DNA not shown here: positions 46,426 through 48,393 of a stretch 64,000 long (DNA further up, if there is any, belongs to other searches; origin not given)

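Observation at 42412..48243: hdrC-hdrB-hdrA fused in one operon with soluble SdhB/SdhA-like subunits (Tfr-like, possibly bifurcating fumarate-type reductase)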

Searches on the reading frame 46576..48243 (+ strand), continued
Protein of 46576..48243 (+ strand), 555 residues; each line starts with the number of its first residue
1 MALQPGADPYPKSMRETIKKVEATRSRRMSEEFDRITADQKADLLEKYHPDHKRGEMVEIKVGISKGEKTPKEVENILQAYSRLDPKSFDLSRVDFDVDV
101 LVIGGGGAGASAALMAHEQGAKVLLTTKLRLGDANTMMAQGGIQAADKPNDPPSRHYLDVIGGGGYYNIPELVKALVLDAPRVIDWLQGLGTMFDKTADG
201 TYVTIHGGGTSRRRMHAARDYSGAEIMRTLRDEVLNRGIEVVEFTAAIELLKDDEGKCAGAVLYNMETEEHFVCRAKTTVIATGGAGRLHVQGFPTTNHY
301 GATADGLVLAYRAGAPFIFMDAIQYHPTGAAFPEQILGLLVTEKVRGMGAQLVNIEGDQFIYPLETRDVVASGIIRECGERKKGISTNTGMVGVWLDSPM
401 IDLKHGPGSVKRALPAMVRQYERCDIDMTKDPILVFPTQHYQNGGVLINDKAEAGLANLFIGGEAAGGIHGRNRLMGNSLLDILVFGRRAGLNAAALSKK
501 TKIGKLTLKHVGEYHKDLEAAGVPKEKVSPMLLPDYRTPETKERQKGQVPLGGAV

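Call 13: search_protein_families(library=pfam, proteins=[L019:3933-4397:+, L019:4385-5368:+, L019:5368-6402:+, L019:6402-7247:+, L019:9740-11191:-, L019:11218-12402:-, L008:4400-5677:+, L008:1871-3457:+, L008:3467-4138:+, L008:11146-12453:-], max_evalue=0.001)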
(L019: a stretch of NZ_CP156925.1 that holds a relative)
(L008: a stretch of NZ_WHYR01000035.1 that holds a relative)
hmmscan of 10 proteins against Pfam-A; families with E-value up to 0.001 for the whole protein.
L019:3933-4397:+ (154 aa): 1 family
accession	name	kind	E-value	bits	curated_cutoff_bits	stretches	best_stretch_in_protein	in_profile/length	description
PF02662.21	FlpD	-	5.5e-56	188.3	22.3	1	20-142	1-123/123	Methyl-viologen-reducing hydrogenase, delta subunit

L019:4385-5368:+ (327 aa): 8 families
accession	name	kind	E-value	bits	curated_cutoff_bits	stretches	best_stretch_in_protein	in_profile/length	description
PF13183.11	Fer4_8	-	6.2e-08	33.5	27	1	207-276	2-68/68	4Fe-4S dicluster domain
PF13237.11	Fer4_10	-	2.5e-06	27.7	25.5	1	258-281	5-22/53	4Fe-4S dicluster domain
PF12838.12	Fer4_7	-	3.7e-06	27.7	27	1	209-276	1-52/52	4Fe-4S dicluster domain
PF00037.32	Fer4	-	5.7e-06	26.4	21.1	0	259-276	5-22/24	4Fe-4S binding domain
PF13187.11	Fer4_9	-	8.3e-06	26.2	27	0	209-275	1-50/52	4Fe-4S dicluster domain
PF12797.12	Fer4_2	-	0.00014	22.1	24.5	0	256-274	4-22/22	4Fe-4S binding domain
PF12837.12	Fer4_6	-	0.00026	21.3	25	1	257-276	4-23/24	4Fe-4S binding domain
PF13534.11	Fer4_17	-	0.00085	20.3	22.2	0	209-276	1-60/61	4Fe-4S dicluster domain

L019:5368-6402:+ (344 aa): 12 families
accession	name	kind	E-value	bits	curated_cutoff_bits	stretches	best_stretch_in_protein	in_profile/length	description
PF17179.9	Fer4_22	-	6e-33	114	27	1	238-331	1-95/95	4Fe-4S dicluster domain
PF13183.11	Fer4_8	-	2.1e-09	38.2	27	1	265-330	8-67/68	4Fe-4S dicluster domain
PF12838.12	Fer4_7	-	9.8e-09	36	27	1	265-330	5-51/52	4Fe-4S dicluster domain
PF13534.11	Fer4_17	-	3.6e-08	34.3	22.2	0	265-332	5-61/61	4Fe-4S dicluster domain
PF13187.11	Fer4_9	-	1.9e-07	31.4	27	1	265-330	5-50/52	4Fe-4S dicluster domain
PF13484.11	Fer4_16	-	3.1e-07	31.5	30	0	265-330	2-66/66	4Fe-4S double cluster binding domain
PF00037.32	Fer4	-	4.7e-07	29.8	21.1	0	317-330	8-21/24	4Fe-4S binding domain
PF25160.1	LdpA_Fe-S-bd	-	7.9e-07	29.2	27.6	0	316-330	27-41/49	LdpA Fe-S cluster-binding domain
PF12797.12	Fer4_2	-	1.9e-06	27.9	24.5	1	237-251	8-22/22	4Fe-4S binding domain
PF14697.11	Fer4_21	-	2.3e-06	28.1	35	0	231-254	33-56/59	4Fe-4S dicluster domain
PF13237.11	Fer4_10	-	0.00059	20.1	25.5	0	315-329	7-21/53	4Fe-4S dicluster domain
PF14691.11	Fer4_20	-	0.00085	19.5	25.8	0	312-341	19-50/113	Dihydroprymidine dehydrogenase domain II, 4Fe-4S cluster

L019:6402-7247:+ (281 aa): 3 families
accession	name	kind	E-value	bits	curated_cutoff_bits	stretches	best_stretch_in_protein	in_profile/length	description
PF00175.26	NAD_binding_1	-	1.4e-17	64.7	22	1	121-223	1-107/109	Oxidoreductase NAD-binding domain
PF10418.14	DHODB_Fe-S_bind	-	9.8e-10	38.5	23.9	1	244-274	3-40/41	Iron-sulfur cluster binding domain of dihydroorotate dehydrogenase B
PF00970.30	FAD_binding_6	-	3.1e-08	34.3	21.1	1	26-107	11-97/99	Oxidoreductase FAD-binding domain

L019:9740-11191:- (483 aa): 1 family
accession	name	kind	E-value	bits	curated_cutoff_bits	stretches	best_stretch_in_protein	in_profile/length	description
PF01235.23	Na_Ala_symp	-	1e-94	318.5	24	1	56-452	3-381/392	Sodium:alanine symporter family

L019:11218-12402:- (394 aa): 3 families
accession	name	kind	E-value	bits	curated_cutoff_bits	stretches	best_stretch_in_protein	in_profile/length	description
PF01053.26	Cys_Met_Meta_PP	-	2.4e-120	402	27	1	15-392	6-381/381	Cys/Met metabolism PLP-dependent enzyme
PF00155.27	Aminotran_1_2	-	5.2e-08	32.9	19.7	1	39-277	23-291/361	Aminotransferase class I and II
PF00266.25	Aminotran_5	-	1.5e-05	24.6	21.5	1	76-188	60-180/371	Aminotransferase class-V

L008:4400-5677:+ (425 aa): 2 families
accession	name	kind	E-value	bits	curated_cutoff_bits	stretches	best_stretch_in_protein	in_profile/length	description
PF00587.30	tRNA-synt_2b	-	4.4e-47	160.9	29.3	1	222-398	8-179/179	tRNA synthetase class II core domain (G, H, P, S and T)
PF02403.27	Seryl_tRNA_N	-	8.5e-29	100.4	28.2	1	1-107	1-108/108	Seryl-tRNA synthetase N-terminal domain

L008:1871-3457:+ (528 aa): 5 families
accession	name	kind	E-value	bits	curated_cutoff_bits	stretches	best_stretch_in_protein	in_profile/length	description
PF02826.25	2-Hacid_dh_C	-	5.7e-66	221.7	25.1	1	108-282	1-178/178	D-isomer specific 2-hydroxyacid dehydrogenase, NAD binding domain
PF00389.36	2-Hacid_dh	-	3.7e-38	130.7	24.6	1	5-314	1-134/134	D-isomer specific 2-hydroxyacid dehydrogenase, catalytic domain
PF19304.4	PGDH_inter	-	5.1e-37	127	27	1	326-443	2-118/119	D-3-phosphoglycerate dehydrogenase intervening domain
PF01842.31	ACT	-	9.3e-06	25.8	27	1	463-518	9-65/66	ACT domain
PF03446.21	NAD_binding_2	-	0.00029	21.3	21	0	145-244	2-105/161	NAD binding domain of 6-phosphogluconate dehydrogenase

L008:3467-4138:+ (223 aa): 1 family
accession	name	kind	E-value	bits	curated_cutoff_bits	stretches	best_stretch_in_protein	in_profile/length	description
PF00300.27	His_Phos_1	-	2.3e-60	204.1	21.7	1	15-208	1-194/194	Histidine phosphatase superfamily (branch 1)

L008:11146-12453:- (435 aa): 3 families
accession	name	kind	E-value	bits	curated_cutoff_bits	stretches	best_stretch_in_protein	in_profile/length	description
PF04055.27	Radical_SAM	-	5.1e-22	79.2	29.5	1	150-321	1-166/166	Radical SAM superfamily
PF00919.26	UPF0004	-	5.3e-20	71.7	27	1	7-100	2-98/98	Uncharacterized protein family UPF0004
PF02310.24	B12-binding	-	0.0005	20.3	32.1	1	39-102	51-113/121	B12 binding domain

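Call 26: search_protein_families(library=pfam, proteins=[L042:13386-14255:+, L058:2166-3203:+, L046:6447-7295:+, L028:190-1032:+, L059:7840-8394:+, L005:945-1757:+, L040:11018-12277:+, L079:2-835:+, L028:1628-2965:+, L012:6723-7922:+], max_evalue=0.00001)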
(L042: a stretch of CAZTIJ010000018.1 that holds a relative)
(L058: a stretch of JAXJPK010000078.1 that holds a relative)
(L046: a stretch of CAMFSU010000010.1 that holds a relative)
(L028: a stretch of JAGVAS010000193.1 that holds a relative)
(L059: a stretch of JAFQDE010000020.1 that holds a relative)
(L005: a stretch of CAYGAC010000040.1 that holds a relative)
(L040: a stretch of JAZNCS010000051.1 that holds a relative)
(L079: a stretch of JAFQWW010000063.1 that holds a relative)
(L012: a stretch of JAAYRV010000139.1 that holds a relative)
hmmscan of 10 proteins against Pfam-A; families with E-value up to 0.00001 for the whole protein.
L042:13386-14255:+ (289 aa): 2 families
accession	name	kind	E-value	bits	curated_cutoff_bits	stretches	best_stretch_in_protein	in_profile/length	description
PF13237.11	Fer4_10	-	4.4e-06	26.9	25.5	0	169-239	3-53/53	4Fe-4S dicluster domain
PF00037.32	Fer4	-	6.1e-06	26.3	21.1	0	226-240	6-20/24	4Fe-4S binding domain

L058:2166-3203:+ (345 aa): 5 families
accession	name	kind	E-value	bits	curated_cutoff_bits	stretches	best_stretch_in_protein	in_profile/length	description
PF17179.9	Fer4_22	-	1.8e-30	106.1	27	1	238-329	2-94/95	4Fe-4S dicluster domain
PF13534.11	Fer4_17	-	4.9e-08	33.8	22.2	0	270-331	8-61/61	4Fe-4S dicluster domain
PF13183.11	Fer4_8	-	1.2e-06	29.4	27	0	236-329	3-67/68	4Fe-4S dicluster domain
PF13187.11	Fer4_9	-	1.6e-06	28.5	27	0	269-329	7-50/52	4Fe-4S dicluster domain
PF12797.12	Fer4_2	-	1.8e-06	28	24.5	0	237-250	9-22/22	4Fe-4S binding domain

L046:6447-7295:+ (282 aa): 3 families
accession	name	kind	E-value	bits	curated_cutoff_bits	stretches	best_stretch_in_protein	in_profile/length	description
PF00175.26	NAD_binding_1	-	8.3e-16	59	22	1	122-224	1-107/109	Oxidoreductase NAD-binding domain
PF10418.14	DHODB_Fe-S_bind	-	3.7e-10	39.8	23.9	1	243-275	1-40/41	Iron-sulfur cluster binding domain of dihydroorotate dehydrogenase B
PF00970.30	FAD_binding_6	-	8e-07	29.8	21.1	1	27-107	11-96/99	Oxidoreductase FAD-binding domain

L028:190-1032:+ (280 aa): 1 family
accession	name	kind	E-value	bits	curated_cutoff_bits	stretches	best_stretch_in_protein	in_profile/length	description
PF05681.19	Fumerase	-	1.5e-118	395.5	25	1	11-277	2-268/270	Fumarate hydratase (Fumerase)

L059:7840-8394:+ (184 aa): 1 family
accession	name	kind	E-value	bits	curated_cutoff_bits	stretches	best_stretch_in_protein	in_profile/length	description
PF05683.17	Fumerase_C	-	3.7e-59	200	22.2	1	7-175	31-204/205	Fumarase C-terminus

L005:945-1757:+ (270 aa): 1 family
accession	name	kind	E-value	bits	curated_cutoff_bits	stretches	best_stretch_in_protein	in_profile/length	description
PF02775.26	TPP_enzyme_C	-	2.2e-13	50.7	21.9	1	91-212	37-151/151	Thiamine pyrophosphate enzyme, C-terminal TPP binding domain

L040:11018-12277:+ (419 aa): 1 family
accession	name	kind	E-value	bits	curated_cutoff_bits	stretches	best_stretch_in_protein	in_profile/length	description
PF06826.17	Asp-Al_Ex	-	7.1e-52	176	27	2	246-416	2-166/167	Predicted Permease Membrane Region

L079:2-835:+ (277 aa): 2 families
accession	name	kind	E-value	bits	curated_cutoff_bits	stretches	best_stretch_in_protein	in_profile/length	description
PF00206.25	Lyase_1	-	6.6e-60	203.6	27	1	2-159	156-312/312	Lyase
PF10415.14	FumaraseC_C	-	2.1e-24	86.2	32.5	1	225-277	1-53/54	Fumarase C C-terminus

L028:1628-2965:+ (445 aa): 2 families
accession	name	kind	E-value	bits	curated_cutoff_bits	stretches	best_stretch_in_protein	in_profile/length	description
PF00390.24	malic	-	8.7e-29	101.1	23.1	1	26-159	1-182/182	Malic enzyme, N-terminal domain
PF03949.21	Malic_M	-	7.9e-25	88.1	23.5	1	172-394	2-251/258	Malic enzyme, NAD binding domain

L012:6723-7922:+ (399 aa): 3 families
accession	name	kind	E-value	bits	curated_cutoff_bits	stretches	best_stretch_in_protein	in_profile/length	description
PF01855.24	POR_N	-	8.6e-69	232.2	27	1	37-269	1-225/231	Pyruvate flavodoxin/ferredoxin oxidoreductase, thiamine diP-bdg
PF17147.9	PFOR_II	-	1e-21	77.6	27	1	298-392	1-102/102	Pyruvate:ferredoxin oxidoreductase core domain II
PF02780.25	Transketolase_C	-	3.2e-06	27.5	25.9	1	293-359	5-71/124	Transketolase, C-terminal domain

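Call 27: search_protein_families(library=pfam, proteins=[L006:5708-6835:+, L063:3-785:+, L065:5159-5815:+, L010:5706-6581:+], max_evalue=0.00001)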
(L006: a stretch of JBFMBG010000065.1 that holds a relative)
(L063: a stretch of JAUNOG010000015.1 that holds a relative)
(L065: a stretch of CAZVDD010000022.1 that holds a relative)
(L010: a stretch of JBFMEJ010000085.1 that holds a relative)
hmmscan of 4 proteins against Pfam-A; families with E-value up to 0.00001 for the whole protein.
L006:5708-6835:+ (375 aa): 6 families
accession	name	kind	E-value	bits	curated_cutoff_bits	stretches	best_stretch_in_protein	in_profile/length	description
PF08442.15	ATP-grasp_2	-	1.6e-59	201.3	29.5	1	7-197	1-202/202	ATP-grasp domain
PF00549.24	Ligase_CoA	-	1.8e-19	70.6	24.5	1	253-368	2-125/128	CoA-ligase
PF13549.11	ATP-grasp_5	-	6e-14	52.4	27.6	1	7-131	9-136/221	ATP-grasp domain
PF24948.1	Citrate_synth_N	-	1e-13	51.6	83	1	45-220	52-229/232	ATP-citrate synthase ATP-grasp domain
PF01071.24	GARS_A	-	7.2e-08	32.9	27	1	14-122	7-111/194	Phosphoribosylglycinamide synthetase, ATP-grasp (A) domain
PF02786.22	CPSase_L_D2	-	1.8e-07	31.3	19.8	1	15-107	7-97/211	Carbamoyl-phosphate synthase L chain, ATP binding domain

L063:3-785:+ (260 aa): 2 families
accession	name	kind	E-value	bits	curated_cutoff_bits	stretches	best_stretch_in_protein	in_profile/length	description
PF00056.29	Ldh_1_N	-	5.4e-29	101.5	27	1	4-86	59-141/141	lactate/malate dehydrogenase, NAD binding domain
PF02866.23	Ldh_1_C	-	7.1e-28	98.2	22.6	1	89-256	1-168/174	lactate/malate dehydrogenase, alpha/beta C-terminal domain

L065:5159-5815:+ (218 aa): 2 families
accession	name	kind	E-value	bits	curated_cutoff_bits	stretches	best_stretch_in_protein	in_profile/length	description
PF13483.12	Lactamase_B_3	-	9.5e-54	182.1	24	1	2-167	1-160/160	Beta-lactamase superfamily domain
PF12706.13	Lactamase_B_2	-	2.4e-11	44.1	27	1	74-168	95-200/200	Beta-lactamase superfamily domain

L010:5706-6581:+ (291 aa): 4 families
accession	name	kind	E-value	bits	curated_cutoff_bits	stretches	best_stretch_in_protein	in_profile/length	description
PF02629.25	CoA_binding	-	1.1e-30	106.7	22.3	1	6-99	1-97/97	CoA binding domain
PF00549.24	Ligase_CoA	-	1.1e-22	80.9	24.5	1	152-270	2-127/128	CoA-ligase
PF13607.11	Succ_CoA_lig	-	1e-13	51.6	27.4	1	145-249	1-105/138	Succinyl-CoA ligase like flavodoxin domain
PF13380.12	CoA_binding_2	-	8.1e-09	36.4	22.8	1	26-128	21-114/116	CoA binding domain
